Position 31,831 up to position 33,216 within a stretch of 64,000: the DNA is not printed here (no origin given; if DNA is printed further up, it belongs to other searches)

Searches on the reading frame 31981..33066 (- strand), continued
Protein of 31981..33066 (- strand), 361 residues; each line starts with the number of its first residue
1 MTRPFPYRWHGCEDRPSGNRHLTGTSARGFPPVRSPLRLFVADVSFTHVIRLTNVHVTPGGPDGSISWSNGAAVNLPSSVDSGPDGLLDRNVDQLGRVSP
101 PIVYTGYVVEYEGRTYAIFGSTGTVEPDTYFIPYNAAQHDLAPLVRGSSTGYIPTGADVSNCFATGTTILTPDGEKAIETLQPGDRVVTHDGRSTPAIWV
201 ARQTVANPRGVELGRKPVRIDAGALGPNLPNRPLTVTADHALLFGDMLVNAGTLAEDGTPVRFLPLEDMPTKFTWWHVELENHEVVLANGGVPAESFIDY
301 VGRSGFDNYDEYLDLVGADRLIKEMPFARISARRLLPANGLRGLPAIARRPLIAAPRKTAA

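Call 64: fold_search(model_id=the predicted structure, library=pdb)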
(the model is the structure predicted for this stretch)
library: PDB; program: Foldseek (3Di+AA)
matches with E <= 10: 393; with E <= 0.001: 0
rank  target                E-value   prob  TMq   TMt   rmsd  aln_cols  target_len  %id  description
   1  6bs8_A                3.6e-03  1.00  0.20  0.48  11.3       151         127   18  The class 3 DnaB intein from Mycobacterium smegmatis (released 2018-11-21)
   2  6bs8_C                7.2e-03  1.00  0.20  0.49  11.0       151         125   19  The class 3 DnaB intein from Mycobacterium smegmatis (released 2018-11-21)
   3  6tmm_BBB              8.5e-03  0.99  0.21  0.42  11.8       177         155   15  BIL2 domain from T.thermophila BUBL1 locus (C1A-N143A) (released 2020-12-16)
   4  6y75_B                8.5e-03  0.99  0.21  0.43  12.1       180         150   14  BIL2 domain from T.thermophila BUBL1 locus (C1A-N143A) (released 2021-02-03)
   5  6riy_B                1.2e-02  0.99  0.20  0.46  10.6       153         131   18  Crystal structure of MchDnaB-1 intein (N145AA) (released 2020-05-13)
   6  6riy_A                1.3e-02  0.99  0.20  0.47  11.5       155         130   15  Crystal structure of MchDnaB-1 intein (N145AA) (released 2020-05-13)
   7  6mwy_A                1.4e-02  1.00  0.21  0.46  10.4       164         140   17  The Prp8 intein of Cryptococcus gattii (released 2019-11-06)
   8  6rix_B                1.5e-02  0.99  0.20  0.46  11.1       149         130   18  Crystal structure of MchDnaB-1 intein (released 2020-05-13)
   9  6rix_A                1.6e-02  0.99  0.19  0.46  11.7       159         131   17  Crystal structure of MchDnaB-1 intein (released 2020-05-13)
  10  6bs8_B                1.8e-02  0.99  0.20  0.47  11.5       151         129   20  The class 3 DnaB intein from Mycobacterium smegmatis (released 2018-11-21)
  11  6y75_A                1.9e-02  0.97  0.20  0.40  13.0       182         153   13  BIL2 domain from T.thermophila BUBL1 locus (C1A-N143A) (released 2021-02-03)
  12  1vde_B                3.8e-02  0.38  0.12  0.09  19.2       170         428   18  PI-SCEI, A HOMING ENDONUCLEASE WITH PROTEIN SPLICING ACTIVITY (released 1998-04-08)
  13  6tmm_AAA              4.0e-02  0.94  0.21  0.41  11.8       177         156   15  BIL2 domain from T.thermophila BUBL1 locus (C1A-N143A) (released 2020-12-16)
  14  7k98_B                4.0e-02  0.06  0.09  0.05  21.3       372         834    8  Preaminoacylation complex of M. tuberculosis PheRS with cognate precursor tRNA and 5'-O-(N-phenylalanyl)sulfamoyl-aden (released 2021-05-12)
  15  6mx6_A                4.5e-02  0.98  0.21  0.45  10.9       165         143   16  The Prp8 intein of Cryptococcus neoformans (released 2019-10-23)
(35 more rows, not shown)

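Call 69: find_encoding_contigs(protein=P0097, flank=5000, max_places=5)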
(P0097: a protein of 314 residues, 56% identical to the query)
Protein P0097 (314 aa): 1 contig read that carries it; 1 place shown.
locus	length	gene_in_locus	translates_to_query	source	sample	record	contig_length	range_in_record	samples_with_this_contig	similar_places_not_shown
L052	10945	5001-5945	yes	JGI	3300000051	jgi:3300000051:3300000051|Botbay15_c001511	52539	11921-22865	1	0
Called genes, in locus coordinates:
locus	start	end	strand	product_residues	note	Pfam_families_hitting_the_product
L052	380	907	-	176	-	-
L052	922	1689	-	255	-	PF17645:Amdase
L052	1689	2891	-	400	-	PF01266:DAO (faint), PF01494:FAD_binding_3, PF13450:NAD_binding_8 (faint)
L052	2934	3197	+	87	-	-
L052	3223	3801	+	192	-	PF00293:NUDIX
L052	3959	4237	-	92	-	PF04800:NDUS4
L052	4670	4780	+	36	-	-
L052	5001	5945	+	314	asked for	PF13403:Hint_2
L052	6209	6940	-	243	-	PF04116:FA_hydroxylase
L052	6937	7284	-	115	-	PF11026:DUF2721 (weak)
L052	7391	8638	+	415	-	PF06609:TRI12, PF07690:MFS_1, PF00083:Sugar_tr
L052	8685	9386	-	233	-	PF07542:ATP12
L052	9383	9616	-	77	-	-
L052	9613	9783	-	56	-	-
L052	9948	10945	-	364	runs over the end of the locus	PF00849:PseudoU_synth_2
